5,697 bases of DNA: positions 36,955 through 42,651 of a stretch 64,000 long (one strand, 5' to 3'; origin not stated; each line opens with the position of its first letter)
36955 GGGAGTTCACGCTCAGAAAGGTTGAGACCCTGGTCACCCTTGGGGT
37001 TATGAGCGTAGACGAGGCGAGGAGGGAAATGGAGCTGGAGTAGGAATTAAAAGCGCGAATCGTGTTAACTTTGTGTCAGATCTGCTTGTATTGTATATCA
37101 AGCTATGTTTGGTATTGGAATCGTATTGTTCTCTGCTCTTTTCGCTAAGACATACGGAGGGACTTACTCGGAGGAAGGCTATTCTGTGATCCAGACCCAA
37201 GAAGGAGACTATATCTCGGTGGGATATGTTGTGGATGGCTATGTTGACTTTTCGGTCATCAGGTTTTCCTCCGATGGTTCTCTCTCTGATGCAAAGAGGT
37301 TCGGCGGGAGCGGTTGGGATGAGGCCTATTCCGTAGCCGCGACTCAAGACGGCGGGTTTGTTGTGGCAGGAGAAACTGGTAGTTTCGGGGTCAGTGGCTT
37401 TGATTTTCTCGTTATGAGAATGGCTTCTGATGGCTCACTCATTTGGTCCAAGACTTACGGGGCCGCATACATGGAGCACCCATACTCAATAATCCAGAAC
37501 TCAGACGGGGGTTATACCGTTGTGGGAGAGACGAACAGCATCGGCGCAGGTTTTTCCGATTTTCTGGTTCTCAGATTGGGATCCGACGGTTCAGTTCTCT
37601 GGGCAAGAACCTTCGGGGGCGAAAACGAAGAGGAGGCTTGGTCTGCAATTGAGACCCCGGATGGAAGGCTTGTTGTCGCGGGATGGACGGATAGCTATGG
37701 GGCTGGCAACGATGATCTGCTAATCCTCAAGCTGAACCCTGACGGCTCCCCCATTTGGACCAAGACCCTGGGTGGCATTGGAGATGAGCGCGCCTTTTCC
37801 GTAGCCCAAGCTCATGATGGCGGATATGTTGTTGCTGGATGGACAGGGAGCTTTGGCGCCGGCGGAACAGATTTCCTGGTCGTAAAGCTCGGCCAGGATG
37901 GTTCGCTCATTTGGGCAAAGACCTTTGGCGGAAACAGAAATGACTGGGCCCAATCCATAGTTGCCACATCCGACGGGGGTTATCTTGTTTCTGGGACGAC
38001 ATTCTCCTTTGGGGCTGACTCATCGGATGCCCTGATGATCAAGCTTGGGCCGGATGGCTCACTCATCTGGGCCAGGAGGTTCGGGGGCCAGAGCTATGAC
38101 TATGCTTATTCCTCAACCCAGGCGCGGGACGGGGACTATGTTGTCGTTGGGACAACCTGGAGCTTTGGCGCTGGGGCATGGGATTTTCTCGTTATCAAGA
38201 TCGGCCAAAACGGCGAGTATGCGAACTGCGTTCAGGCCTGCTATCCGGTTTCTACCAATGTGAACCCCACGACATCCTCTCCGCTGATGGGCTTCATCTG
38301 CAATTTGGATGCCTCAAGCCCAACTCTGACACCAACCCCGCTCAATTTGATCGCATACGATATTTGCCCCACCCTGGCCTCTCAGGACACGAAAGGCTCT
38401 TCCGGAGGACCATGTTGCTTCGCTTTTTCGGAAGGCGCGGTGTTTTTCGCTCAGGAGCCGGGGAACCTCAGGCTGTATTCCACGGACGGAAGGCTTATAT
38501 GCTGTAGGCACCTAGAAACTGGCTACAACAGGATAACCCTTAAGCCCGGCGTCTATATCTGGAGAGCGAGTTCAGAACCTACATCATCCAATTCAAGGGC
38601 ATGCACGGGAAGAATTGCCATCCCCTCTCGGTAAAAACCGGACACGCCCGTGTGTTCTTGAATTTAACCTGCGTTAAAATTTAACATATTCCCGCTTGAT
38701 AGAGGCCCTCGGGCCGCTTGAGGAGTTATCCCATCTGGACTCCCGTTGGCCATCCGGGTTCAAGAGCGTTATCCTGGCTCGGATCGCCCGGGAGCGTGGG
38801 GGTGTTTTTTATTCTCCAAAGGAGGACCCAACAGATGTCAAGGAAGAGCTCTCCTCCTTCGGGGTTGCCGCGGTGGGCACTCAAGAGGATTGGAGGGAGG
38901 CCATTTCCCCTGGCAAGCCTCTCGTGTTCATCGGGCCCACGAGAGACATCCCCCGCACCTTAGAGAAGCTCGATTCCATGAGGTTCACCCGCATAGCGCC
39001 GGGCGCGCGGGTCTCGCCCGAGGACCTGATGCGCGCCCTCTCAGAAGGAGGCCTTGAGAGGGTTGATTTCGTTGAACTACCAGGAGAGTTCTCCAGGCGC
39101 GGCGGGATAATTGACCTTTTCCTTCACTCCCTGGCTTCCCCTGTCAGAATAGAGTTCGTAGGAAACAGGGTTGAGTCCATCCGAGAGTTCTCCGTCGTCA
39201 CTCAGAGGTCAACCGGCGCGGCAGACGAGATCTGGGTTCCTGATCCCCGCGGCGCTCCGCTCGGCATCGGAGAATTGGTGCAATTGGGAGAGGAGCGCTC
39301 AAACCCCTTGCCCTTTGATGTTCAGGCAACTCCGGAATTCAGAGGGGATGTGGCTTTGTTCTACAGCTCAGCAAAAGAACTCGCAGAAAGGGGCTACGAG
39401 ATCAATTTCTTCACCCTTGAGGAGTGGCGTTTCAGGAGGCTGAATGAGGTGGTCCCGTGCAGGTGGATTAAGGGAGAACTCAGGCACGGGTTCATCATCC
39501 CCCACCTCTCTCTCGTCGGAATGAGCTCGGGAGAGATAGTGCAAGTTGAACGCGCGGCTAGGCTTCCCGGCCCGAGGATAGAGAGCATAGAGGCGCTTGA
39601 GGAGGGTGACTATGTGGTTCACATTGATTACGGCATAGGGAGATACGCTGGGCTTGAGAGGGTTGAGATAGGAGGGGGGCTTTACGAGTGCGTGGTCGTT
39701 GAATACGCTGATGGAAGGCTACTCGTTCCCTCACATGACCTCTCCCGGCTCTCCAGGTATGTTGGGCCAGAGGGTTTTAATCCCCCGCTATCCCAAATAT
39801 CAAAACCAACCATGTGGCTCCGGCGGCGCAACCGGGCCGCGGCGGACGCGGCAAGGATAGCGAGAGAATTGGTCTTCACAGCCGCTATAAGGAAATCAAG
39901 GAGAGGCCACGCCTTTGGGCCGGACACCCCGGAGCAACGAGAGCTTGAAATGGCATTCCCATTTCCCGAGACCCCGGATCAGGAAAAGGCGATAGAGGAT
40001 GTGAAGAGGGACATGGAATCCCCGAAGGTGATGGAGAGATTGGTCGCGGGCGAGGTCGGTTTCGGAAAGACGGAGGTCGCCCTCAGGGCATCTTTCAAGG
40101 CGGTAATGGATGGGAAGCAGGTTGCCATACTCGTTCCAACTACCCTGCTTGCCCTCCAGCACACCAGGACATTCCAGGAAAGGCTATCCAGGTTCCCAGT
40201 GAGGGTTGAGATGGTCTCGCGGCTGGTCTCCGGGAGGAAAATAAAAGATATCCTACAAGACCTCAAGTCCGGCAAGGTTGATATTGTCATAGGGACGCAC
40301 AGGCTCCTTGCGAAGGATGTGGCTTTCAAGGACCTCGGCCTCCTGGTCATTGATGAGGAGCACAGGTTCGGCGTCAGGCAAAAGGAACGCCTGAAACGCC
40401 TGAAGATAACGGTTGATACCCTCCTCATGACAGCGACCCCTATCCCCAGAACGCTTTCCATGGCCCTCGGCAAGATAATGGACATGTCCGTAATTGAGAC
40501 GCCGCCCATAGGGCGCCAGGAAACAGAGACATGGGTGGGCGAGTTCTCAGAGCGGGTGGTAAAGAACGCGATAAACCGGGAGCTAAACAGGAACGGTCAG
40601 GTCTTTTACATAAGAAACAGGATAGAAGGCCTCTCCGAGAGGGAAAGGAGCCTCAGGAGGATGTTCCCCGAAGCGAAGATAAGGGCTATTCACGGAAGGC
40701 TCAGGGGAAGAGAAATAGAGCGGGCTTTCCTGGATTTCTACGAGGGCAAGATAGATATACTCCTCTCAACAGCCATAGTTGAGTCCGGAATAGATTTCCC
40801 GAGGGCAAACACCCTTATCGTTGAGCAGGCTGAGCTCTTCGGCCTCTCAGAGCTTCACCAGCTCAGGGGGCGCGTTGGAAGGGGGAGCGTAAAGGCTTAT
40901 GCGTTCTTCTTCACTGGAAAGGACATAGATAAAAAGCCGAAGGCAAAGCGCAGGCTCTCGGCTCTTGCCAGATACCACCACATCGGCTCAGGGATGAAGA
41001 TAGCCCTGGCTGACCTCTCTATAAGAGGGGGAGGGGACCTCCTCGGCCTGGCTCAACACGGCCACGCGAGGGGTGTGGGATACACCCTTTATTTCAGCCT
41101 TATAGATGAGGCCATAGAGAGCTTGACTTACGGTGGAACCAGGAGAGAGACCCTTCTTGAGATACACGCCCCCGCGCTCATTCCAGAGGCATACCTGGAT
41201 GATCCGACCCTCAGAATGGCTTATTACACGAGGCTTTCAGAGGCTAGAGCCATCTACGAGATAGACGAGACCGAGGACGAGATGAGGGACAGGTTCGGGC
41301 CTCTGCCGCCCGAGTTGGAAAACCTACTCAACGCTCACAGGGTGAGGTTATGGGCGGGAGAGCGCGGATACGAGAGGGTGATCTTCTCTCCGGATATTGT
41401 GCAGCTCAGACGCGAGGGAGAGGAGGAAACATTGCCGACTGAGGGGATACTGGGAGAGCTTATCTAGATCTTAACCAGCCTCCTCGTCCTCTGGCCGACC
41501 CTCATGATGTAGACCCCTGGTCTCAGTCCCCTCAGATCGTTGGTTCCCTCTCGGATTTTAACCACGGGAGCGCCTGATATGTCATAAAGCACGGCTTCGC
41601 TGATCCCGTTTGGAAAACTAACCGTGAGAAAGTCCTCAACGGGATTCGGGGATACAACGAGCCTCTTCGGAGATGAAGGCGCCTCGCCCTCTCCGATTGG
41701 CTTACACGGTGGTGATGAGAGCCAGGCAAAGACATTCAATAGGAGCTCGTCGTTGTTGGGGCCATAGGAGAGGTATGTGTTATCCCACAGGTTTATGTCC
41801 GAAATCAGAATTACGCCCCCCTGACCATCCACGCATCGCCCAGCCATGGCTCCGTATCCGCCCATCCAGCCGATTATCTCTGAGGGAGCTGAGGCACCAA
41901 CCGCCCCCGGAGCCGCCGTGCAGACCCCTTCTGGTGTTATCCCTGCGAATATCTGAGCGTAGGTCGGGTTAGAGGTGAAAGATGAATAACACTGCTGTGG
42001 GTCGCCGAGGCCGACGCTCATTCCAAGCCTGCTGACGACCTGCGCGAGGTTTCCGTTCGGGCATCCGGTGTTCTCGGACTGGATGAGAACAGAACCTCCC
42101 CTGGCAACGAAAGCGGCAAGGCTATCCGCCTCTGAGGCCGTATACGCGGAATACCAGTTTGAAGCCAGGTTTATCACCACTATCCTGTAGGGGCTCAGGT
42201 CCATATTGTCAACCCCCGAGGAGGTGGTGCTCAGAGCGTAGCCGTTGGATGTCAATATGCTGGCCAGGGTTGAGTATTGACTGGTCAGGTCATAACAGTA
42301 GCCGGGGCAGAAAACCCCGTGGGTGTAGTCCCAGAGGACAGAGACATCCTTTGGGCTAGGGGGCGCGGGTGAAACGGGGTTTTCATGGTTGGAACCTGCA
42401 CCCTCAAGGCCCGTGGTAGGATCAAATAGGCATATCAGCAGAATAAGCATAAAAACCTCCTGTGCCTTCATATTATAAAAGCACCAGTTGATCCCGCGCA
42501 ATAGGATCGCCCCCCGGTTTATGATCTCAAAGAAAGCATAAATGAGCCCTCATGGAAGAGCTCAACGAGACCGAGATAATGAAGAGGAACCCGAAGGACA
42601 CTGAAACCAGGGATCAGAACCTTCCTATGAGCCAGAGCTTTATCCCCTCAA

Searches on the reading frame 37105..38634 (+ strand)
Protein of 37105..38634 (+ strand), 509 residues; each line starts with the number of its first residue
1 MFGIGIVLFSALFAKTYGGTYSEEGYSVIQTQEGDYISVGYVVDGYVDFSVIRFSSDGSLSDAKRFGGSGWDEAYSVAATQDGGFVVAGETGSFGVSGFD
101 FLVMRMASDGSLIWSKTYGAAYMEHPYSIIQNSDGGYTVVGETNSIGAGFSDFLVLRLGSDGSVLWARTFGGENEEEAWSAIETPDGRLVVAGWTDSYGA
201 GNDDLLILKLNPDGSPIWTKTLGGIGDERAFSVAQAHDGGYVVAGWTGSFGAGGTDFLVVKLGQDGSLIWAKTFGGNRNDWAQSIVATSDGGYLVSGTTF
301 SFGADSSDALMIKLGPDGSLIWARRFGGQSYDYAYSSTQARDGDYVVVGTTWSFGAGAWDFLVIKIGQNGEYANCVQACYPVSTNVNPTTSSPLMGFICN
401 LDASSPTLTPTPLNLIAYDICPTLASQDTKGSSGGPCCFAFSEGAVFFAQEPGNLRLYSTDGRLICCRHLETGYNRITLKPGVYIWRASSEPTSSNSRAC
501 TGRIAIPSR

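Call 3: search_protein_families(library=pfam, proteins=[window:37105-38634:+], max_evalue=0.01)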
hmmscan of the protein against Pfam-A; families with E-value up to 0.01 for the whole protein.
window:37105-38634:+ (509 aa): 1 family
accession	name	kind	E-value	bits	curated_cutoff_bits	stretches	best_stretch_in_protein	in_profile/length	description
PF17164.10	DUF5122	-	6e-26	90.8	27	3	185-216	2-32/36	Domain of unknown function (DUF5122) beta-propeller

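Call 4: search_protein_families(library=ncbifam, proteins=[window:37105-38634:+], max_evalue=0.01)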
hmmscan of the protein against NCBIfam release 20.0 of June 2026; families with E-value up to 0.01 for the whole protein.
window:37105-38634:+ (509 aa): 2 families
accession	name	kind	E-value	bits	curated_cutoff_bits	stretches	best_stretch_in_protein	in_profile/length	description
TIGR02608.1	delta_60_rpt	domain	7.4e-31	105.8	76.5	5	184-216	9-40/55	delta-60 repeat domain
NF047494.1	Lepto_SBBP_lipo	equivalog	6.6e-12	44.8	400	2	200-327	100-239/466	SBBP repeat beta-propeller lipoprotein, LipL53 family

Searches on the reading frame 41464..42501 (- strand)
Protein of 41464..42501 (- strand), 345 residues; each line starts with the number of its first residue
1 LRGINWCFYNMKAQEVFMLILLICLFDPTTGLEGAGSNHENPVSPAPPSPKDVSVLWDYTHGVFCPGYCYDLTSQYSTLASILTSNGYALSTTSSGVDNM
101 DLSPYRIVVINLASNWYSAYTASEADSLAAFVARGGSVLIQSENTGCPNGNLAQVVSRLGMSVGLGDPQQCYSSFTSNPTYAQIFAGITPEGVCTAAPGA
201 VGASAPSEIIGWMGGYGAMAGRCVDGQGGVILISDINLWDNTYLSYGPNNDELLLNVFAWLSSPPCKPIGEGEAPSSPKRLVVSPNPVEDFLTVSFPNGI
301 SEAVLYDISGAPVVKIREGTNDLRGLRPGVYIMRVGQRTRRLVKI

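Call 43: search_protein_families(library=pfam, proteins=[window:41464-42501:-], max_evalue=0.001)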
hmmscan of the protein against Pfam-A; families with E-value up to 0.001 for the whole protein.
window:41464-42501:- (345 aa): 2 families
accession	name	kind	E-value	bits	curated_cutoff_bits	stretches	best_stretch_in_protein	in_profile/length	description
PF14258.12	DUF4350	-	5.1e-06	27.3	30.4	1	76-256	9-179/181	Domain of unknown function (DUF4350)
PF18962.6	Por_Secre_tail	-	4.6e-05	24.1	27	1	284-341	2-68/75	Secretion system C-terminal sorting domain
